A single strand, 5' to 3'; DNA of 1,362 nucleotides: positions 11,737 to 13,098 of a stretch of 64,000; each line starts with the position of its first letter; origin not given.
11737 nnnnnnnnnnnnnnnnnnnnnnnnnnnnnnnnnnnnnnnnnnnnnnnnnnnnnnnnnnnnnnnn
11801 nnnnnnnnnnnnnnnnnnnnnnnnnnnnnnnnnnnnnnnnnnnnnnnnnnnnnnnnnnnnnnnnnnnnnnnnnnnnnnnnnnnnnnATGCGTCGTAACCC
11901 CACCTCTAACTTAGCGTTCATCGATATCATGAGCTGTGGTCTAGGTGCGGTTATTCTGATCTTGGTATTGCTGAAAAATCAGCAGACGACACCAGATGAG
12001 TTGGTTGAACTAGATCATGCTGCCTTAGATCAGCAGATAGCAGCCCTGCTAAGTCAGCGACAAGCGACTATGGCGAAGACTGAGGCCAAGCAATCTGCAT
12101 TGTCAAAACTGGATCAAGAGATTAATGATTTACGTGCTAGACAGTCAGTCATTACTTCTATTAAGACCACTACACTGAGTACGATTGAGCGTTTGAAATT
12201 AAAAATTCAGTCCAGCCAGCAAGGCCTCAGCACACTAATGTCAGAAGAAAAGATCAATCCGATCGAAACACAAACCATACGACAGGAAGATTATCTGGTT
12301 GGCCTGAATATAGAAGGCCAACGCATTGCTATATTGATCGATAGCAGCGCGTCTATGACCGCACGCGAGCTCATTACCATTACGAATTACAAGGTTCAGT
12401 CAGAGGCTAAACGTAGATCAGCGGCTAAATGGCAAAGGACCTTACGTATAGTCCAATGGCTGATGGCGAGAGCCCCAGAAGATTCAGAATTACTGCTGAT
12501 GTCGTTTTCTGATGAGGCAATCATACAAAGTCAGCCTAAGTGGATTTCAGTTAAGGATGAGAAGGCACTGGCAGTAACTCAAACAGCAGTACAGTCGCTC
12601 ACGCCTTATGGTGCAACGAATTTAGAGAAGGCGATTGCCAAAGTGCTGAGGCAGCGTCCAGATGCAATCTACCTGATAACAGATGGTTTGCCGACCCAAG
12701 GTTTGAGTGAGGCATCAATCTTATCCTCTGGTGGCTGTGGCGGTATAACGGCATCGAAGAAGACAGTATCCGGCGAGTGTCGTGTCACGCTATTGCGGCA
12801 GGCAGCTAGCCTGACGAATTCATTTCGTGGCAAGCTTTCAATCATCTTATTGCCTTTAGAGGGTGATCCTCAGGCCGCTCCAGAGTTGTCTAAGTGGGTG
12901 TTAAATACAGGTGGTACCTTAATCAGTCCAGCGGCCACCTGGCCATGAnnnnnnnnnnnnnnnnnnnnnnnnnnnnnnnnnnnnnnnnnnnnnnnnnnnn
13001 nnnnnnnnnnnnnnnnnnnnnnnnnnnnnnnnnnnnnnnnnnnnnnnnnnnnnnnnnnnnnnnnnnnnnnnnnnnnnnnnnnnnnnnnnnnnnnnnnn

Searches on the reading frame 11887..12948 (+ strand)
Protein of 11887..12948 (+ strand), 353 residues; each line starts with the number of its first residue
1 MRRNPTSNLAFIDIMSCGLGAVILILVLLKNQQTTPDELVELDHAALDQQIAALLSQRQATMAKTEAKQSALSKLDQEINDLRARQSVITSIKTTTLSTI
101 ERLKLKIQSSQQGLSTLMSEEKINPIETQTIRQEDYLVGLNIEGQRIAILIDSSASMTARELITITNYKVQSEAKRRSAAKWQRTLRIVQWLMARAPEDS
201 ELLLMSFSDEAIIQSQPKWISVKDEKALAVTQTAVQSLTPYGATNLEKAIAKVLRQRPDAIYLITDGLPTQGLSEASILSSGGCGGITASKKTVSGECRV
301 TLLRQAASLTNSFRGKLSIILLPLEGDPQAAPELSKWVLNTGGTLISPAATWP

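Call 5: search_protein_families(library=pfam, proteins=[window:11887-12948:+], max_evalue=0.01)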
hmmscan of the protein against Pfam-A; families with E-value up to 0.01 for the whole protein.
window:11887-12948:+ (353 aa): 2 families
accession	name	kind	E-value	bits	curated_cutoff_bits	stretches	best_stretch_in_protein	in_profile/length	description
PF13519.12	VWA_2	-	5.9e-08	33.7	27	1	148-267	2-106/107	von Willebrand factor type A domain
PF13768.12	VWA_3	-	1.9e-06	28.5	27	1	216-277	50-116/155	von Willebrand factor type A domain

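Call 6: search_protein_families(library=ncbifam, proteins=[window:11887-12948:+], max_evalue=0.01)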
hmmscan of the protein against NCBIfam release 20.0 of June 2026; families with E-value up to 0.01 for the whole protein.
window:11887-12948:+ (353 aa): 0 families

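Call 72: search_protein_families(library=padloc, proteins=[window:11887-12948:+], max_evalue=0.01)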
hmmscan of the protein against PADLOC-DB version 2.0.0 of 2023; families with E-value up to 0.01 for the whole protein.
window:11887-12948:+ (353 aa): 0 families
